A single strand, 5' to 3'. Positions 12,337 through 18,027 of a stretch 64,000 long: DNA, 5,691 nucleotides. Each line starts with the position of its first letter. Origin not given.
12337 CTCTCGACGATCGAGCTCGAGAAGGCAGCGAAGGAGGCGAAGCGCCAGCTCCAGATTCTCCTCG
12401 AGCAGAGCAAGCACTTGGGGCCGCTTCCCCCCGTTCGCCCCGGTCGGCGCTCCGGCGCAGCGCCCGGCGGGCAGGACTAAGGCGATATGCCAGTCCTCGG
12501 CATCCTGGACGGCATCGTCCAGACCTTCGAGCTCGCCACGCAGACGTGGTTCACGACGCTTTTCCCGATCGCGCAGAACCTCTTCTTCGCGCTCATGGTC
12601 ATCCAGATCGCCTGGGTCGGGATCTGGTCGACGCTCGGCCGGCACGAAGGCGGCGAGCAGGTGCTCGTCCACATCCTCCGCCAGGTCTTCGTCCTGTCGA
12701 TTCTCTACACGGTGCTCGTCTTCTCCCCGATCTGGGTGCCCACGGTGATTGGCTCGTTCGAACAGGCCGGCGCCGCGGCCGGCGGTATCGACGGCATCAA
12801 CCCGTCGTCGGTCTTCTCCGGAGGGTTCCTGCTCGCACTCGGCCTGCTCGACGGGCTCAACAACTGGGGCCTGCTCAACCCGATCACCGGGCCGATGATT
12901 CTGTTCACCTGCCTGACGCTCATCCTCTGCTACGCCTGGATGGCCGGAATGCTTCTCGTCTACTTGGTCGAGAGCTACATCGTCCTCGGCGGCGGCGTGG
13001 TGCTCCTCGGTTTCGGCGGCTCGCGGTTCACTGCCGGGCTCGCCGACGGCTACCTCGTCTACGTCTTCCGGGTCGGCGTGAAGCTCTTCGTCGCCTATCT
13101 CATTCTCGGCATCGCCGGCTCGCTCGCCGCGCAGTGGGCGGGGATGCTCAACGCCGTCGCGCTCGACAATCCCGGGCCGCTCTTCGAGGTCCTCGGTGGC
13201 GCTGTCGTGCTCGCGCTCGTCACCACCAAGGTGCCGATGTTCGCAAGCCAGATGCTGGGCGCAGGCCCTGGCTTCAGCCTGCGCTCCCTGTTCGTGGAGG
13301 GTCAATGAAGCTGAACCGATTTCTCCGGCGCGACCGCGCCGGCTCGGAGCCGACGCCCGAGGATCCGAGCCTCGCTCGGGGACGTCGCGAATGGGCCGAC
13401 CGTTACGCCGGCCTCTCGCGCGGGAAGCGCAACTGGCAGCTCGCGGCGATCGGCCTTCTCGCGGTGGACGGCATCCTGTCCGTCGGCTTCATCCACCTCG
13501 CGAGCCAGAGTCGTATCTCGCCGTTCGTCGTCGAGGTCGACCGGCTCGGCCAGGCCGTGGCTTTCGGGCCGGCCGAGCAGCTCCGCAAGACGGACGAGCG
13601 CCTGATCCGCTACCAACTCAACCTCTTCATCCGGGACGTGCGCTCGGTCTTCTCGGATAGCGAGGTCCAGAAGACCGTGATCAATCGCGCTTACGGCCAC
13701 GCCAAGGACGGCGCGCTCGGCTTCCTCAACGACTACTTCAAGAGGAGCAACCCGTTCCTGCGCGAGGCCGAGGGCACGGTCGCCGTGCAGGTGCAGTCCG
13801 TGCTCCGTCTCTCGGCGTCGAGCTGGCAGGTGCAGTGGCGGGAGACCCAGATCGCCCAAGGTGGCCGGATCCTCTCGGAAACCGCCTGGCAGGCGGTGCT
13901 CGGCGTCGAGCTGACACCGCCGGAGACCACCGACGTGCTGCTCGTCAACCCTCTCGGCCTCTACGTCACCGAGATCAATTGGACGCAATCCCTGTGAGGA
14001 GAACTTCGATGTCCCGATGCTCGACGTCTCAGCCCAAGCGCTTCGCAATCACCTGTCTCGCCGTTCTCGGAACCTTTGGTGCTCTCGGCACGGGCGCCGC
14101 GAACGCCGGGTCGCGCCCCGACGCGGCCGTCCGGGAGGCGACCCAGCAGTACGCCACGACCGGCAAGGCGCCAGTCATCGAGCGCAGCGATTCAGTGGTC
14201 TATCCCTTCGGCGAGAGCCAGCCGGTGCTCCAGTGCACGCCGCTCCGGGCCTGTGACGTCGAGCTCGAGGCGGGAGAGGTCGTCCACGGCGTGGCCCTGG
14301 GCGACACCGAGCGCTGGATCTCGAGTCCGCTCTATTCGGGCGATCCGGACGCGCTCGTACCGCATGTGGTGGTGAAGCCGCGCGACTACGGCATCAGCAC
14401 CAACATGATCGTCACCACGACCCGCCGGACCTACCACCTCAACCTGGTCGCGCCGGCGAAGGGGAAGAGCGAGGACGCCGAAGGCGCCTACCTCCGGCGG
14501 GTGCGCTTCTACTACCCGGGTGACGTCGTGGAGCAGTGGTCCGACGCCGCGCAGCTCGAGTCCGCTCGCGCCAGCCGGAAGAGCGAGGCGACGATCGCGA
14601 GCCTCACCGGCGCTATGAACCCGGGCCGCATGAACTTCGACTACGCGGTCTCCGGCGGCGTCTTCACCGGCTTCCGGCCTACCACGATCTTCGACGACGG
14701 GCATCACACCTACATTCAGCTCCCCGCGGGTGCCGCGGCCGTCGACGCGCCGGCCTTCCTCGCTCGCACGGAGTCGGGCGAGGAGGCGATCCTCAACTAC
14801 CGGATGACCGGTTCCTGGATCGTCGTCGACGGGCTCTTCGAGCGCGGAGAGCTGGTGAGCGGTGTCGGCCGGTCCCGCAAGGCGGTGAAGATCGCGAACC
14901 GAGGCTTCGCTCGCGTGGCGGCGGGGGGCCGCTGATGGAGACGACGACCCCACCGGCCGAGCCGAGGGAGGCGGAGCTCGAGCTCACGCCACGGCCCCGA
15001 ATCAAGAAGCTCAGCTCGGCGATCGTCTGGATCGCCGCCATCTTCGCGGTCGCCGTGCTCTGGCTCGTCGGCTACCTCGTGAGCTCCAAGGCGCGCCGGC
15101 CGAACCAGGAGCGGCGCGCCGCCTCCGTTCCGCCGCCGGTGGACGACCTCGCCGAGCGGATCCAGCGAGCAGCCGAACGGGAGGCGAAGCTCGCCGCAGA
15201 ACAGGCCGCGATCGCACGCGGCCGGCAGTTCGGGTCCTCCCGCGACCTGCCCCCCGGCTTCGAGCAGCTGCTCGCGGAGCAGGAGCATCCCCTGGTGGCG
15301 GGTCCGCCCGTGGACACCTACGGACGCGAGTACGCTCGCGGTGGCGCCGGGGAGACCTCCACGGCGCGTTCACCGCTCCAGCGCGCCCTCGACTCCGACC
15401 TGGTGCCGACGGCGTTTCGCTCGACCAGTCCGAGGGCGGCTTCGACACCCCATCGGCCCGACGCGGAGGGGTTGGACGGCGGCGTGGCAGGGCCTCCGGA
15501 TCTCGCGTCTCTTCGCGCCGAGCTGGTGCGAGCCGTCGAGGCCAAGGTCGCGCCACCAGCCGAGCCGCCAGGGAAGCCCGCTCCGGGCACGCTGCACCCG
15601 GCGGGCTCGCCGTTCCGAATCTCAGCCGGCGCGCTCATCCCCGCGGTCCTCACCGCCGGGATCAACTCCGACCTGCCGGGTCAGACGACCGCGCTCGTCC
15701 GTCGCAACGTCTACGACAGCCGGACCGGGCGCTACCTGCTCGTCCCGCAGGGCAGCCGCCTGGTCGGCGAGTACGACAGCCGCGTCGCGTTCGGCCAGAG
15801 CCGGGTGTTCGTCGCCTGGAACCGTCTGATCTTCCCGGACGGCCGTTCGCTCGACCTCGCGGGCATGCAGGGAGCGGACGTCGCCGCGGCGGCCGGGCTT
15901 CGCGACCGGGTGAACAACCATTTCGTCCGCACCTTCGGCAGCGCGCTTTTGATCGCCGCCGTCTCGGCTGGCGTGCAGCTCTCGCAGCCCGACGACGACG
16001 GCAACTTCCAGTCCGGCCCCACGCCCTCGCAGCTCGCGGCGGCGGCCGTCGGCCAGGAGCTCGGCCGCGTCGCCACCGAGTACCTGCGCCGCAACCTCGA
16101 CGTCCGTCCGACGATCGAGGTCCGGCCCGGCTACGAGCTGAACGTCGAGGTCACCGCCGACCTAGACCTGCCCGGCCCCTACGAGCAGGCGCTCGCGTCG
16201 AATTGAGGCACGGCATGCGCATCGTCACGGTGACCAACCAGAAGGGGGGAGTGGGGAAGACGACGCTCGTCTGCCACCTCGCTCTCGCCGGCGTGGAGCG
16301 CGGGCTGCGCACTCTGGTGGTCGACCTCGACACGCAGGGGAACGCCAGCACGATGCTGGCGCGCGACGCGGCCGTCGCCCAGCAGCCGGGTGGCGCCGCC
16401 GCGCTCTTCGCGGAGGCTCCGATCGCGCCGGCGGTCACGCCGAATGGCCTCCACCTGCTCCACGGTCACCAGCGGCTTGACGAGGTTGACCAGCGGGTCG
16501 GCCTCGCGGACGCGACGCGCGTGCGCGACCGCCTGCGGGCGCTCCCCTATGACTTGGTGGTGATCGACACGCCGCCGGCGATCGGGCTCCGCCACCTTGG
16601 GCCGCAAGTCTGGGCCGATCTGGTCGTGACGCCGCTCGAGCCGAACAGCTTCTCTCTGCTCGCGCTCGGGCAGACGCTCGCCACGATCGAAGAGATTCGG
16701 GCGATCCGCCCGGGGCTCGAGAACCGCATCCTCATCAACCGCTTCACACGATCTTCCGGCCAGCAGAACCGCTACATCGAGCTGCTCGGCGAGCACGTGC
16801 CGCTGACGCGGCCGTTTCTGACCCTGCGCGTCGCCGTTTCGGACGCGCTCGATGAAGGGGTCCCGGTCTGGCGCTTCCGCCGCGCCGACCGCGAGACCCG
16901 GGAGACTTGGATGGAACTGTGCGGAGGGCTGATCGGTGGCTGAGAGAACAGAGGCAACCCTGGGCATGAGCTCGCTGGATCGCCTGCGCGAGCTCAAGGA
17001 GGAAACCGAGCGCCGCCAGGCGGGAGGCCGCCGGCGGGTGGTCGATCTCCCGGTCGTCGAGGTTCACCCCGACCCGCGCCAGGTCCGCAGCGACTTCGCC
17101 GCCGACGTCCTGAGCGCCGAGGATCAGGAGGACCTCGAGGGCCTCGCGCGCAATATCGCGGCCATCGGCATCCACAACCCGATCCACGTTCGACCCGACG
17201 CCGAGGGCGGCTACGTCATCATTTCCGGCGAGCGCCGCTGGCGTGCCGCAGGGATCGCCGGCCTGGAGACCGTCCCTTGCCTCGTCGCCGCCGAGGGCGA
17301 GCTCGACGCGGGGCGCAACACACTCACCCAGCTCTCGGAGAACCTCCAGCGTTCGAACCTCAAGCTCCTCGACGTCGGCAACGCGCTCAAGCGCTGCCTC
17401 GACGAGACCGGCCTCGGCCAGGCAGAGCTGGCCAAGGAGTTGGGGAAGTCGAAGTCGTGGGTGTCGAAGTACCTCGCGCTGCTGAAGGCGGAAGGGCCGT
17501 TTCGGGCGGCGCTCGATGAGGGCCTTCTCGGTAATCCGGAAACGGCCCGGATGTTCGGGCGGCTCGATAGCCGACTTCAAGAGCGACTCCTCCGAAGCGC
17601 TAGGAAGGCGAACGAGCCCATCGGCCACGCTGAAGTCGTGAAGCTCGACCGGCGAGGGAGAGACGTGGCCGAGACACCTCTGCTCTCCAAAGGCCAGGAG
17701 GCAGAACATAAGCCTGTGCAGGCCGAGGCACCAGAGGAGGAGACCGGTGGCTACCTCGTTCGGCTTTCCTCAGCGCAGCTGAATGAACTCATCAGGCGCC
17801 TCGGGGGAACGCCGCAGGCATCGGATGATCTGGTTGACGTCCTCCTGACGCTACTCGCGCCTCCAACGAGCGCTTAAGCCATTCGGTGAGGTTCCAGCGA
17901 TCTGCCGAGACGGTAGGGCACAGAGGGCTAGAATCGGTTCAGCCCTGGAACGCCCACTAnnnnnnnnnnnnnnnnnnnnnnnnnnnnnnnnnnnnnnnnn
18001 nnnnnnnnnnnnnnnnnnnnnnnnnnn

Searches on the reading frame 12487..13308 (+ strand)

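Call 57: search_protein_families(library=pfam, proteins=[window:12487-13308:+], max_evalue=0.001)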
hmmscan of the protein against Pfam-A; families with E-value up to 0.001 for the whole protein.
window:12487-13308:+ (273 aa): 1 family
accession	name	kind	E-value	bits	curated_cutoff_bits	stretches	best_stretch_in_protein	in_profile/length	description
PF04610.19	TrbL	-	1e-19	71.6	25.9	1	37-245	1-207/215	TrbL/VirB6 plasmid conjugal transfer protein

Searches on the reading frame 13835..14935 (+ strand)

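Call 57: search_protein_families(library=pfam, proteins=[window:13835-14935:+], max_evalue=0.001)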
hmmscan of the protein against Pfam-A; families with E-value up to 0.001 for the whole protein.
window:13835-14935:+ (366 aa): 1 family
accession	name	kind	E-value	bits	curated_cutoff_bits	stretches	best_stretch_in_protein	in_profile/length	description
PF03524.21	CagX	-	6.2e-44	150.6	34.2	1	123-355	8-197/198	Conjugal transfer protein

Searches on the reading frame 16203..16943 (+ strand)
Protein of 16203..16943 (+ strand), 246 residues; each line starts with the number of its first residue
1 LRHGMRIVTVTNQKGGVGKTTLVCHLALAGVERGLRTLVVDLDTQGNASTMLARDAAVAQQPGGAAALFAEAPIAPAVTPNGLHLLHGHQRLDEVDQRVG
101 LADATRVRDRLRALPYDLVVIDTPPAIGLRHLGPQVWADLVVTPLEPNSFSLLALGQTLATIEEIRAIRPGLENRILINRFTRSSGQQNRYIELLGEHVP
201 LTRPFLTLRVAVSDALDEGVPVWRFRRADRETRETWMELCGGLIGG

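Call 57: search_protein_families(library=pfam, proteins=[window:16203-16943:+], max_evalue=0.001)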
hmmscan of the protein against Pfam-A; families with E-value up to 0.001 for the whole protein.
window:16203-16943:+ (246 aa): 7 families
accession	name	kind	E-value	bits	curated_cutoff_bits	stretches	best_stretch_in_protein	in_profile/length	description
PF13614.12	AAA_31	-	3.1e-24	86.3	27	1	5-167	1-169/177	AAA domain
PF01656.29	CbiA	-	2.9e-18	66.5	25.4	1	8-222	1-125/125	CobQ/CobB/MinD/ParA nucleotide binding domain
PF09140.17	MipZ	-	7.4e-10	39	20.7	1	7-150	2-134/262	ATPase MipZ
PF06564.18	CBP_BcsQ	-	4.2e-07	30.2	21.3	1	5-227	1-218/234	Cellulose biosynthesis protein BcsQ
PF10609.15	ParA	-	1.9e-06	27.9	27.1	1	6-127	4-123/246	NUBPL iron-transfer P-loop NTPase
PF02374.21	ArsA_ATPase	-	2.3e-06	27.5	24.3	1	5-49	1-44/305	Anion-transporting ATPase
PF13481.12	AAA_25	-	0.00015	21.9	27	1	14-123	41-151/195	AAA domain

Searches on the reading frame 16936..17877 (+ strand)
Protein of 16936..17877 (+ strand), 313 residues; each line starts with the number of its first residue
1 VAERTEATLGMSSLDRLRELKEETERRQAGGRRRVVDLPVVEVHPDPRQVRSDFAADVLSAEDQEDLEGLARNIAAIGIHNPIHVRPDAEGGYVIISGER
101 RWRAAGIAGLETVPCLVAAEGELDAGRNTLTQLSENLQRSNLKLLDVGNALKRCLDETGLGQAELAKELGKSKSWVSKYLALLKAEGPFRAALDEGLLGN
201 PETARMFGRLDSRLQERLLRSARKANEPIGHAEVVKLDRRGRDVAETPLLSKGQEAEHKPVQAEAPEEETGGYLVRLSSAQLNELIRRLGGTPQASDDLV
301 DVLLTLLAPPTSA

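Call 57: search_protein_families(library=pfam, proteins=[window:16936-17877:+], max_evalue=0.001)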
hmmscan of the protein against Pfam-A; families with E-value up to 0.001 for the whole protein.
window:16936-17877:+ (313 aa): 5 families
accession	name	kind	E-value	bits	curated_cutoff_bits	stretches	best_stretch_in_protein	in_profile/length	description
PF02195.25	ParB_N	-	1.5e-15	57.4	26.3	1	37-125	5-85/95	ParB N-terminal domain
PF17762.8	HTH_ParB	-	6.8e-11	42.7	22.6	1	141-225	2-86/102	ParB HTH domain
PF08535.16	KorB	-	1.1e-07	32.1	22.3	1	158-199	2-43/89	KorB domain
PF13384.12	HTH_23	-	0.00036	20.7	24.6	0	150-187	10-45/50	Homeodomain-like domain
PF13560.12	HTH_31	-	0.00037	21.2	27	0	148-180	3-35/64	Helix-turn-helix domain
